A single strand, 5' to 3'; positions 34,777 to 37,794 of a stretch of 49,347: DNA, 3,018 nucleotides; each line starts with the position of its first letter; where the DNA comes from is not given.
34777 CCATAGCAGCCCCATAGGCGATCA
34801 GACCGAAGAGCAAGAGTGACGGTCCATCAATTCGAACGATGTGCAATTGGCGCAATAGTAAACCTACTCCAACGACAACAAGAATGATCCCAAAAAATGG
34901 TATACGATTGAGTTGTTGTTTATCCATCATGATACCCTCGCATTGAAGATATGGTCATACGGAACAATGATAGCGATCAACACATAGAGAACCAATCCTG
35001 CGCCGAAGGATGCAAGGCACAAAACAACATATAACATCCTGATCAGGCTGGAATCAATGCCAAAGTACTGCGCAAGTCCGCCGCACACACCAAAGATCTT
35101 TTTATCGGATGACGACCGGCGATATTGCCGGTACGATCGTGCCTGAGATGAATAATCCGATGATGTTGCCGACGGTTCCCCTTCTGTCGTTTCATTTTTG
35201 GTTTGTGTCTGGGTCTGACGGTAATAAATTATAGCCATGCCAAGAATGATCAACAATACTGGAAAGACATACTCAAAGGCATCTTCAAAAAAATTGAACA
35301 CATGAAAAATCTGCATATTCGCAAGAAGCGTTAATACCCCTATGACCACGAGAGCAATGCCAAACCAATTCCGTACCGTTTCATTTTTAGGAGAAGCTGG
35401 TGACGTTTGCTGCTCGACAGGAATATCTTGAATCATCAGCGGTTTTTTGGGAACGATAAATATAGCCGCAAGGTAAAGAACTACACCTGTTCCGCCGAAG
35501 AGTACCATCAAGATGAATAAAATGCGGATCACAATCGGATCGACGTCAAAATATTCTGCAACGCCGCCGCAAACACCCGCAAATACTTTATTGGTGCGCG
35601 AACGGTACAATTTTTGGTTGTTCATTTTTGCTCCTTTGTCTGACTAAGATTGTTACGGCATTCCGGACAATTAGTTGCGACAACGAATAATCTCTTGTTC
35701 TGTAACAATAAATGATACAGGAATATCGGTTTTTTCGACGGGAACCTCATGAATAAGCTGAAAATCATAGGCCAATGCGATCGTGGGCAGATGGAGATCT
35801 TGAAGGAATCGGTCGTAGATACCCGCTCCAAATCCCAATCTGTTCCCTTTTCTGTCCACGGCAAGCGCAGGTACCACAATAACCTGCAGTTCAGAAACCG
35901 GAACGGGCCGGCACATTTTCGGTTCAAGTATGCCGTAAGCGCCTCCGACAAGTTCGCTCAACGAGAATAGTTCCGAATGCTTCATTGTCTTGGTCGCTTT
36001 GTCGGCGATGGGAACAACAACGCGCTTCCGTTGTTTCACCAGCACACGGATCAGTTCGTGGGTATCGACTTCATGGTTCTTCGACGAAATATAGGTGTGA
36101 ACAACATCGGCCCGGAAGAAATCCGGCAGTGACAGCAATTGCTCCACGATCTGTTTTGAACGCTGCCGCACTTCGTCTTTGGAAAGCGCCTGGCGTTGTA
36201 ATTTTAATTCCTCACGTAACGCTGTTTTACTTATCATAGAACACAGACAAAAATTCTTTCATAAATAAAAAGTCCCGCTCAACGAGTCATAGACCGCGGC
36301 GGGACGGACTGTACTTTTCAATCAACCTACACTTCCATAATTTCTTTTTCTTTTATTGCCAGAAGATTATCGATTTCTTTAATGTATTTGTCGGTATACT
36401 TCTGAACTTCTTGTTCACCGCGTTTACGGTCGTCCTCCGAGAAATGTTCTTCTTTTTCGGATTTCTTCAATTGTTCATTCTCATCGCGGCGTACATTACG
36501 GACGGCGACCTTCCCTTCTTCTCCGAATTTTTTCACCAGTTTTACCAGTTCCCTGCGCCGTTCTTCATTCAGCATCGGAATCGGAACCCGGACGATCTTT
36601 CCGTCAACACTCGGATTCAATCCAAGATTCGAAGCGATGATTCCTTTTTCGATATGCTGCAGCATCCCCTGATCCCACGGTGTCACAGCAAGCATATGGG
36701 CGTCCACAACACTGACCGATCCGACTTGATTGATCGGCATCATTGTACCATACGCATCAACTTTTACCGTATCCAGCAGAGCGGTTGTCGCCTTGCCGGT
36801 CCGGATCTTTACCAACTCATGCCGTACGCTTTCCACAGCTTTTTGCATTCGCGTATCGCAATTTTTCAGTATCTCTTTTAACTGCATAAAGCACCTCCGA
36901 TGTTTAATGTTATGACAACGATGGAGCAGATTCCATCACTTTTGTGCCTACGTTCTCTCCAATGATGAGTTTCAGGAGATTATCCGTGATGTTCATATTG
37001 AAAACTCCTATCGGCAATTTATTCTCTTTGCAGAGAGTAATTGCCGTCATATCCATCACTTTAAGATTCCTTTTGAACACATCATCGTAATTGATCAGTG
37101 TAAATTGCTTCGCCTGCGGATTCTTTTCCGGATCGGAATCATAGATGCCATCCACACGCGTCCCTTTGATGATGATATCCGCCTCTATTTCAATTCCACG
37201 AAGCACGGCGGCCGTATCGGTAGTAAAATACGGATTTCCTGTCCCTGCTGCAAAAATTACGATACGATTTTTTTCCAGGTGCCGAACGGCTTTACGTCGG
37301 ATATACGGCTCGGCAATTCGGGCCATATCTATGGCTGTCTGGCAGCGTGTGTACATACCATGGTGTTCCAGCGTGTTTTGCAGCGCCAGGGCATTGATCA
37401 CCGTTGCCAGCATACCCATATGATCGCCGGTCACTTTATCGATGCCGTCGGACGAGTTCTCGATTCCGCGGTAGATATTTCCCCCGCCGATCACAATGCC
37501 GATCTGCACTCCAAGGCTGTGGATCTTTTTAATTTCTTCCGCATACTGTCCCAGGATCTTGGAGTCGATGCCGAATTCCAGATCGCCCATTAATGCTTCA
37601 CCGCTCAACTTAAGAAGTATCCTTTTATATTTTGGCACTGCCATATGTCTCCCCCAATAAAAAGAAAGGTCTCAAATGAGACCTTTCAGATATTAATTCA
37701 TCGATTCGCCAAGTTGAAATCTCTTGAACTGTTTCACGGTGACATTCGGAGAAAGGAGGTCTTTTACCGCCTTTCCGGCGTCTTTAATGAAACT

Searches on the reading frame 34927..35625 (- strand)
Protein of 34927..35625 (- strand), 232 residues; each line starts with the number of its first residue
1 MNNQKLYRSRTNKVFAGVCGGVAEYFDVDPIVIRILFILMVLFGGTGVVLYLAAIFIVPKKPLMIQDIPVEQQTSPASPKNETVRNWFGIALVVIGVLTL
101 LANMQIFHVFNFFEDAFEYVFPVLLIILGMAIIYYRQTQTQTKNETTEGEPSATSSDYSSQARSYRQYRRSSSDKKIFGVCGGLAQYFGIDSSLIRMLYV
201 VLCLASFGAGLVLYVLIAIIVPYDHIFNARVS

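Call 25: search_protein_families(library=pfam, proteins=[window:34927-35625:-], max_evalue=0.001)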
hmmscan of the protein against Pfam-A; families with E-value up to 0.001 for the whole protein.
window:34927-35625:- (232 aa): 3 families
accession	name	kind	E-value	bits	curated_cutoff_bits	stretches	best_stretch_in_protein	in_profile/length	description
PF04024.17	PspC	-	2.1e-43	146.4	25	2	4-61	1-58/58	PspC domain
PF22570.1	LiaF-TM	-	3.4e-06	28.2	27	1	87-137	1-46/98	LiaF transmembrane domain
PF18917.5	LiaI-LiaF-like_TM1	-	2.5e-05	24.7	27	1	87-133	2-42/42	LiaI-LiaF-like transmembrane region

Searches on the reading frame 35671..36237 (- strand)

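Call 25: search_protein_families(library=pfam, proteins=[window:35671-36237:-], max_evalue=0.001)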
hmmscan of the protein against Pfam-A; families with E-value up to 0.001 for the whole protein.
window:35671-36237:- (188 aa): 1 family
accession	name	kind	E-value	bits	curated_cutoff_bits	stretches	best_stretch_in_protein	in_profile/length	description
PF01812.26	5-FTHF_cyc-lig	-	6.3e-44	150.6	27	1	4-180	1-186/186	5-formyltetrahydrofolate cyclo-ligase family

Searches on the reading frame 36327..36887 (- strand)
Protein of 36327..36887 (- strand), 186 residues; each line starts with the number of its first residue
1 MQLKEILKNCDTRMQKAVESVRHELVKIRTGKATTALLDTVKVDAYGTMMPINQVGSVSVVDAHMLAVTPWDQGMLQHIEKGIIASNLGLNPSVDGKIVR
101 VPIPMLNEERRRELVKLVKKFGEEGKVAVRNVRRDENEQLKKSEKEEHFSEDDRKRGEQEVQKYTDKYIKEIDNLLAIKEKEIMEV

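Call 25: search_protein_families(library=pfam, proteins=[window:36327-36887:-], max_evalue=0.001)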
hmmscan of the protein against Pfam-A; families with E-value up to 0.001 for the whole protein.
window:36327-36887:- (186 aa): 1 family
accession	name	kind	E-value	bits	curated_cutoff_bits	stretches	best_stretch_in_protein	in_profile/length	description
PF01765.24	RRF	-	5.9e-66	221.8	29.7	1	22-184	2-164/164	Ribosome recycling factor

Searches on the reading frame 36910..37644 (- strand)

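Call 25: search_protein_families(library=pfam, proteins=[window:36910-37644:-], max_evalue=0.001)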
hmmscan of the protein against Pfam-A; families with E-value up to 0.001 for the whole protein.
window:36910-37644:- (244 aa): 1 family
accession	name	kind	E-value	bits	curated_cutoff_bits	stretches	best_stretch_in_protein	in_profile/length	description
PF00696.33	AA_kinase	-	1.6e-29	103.8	24.9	1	7-216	1-234/234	Amino acid kinase family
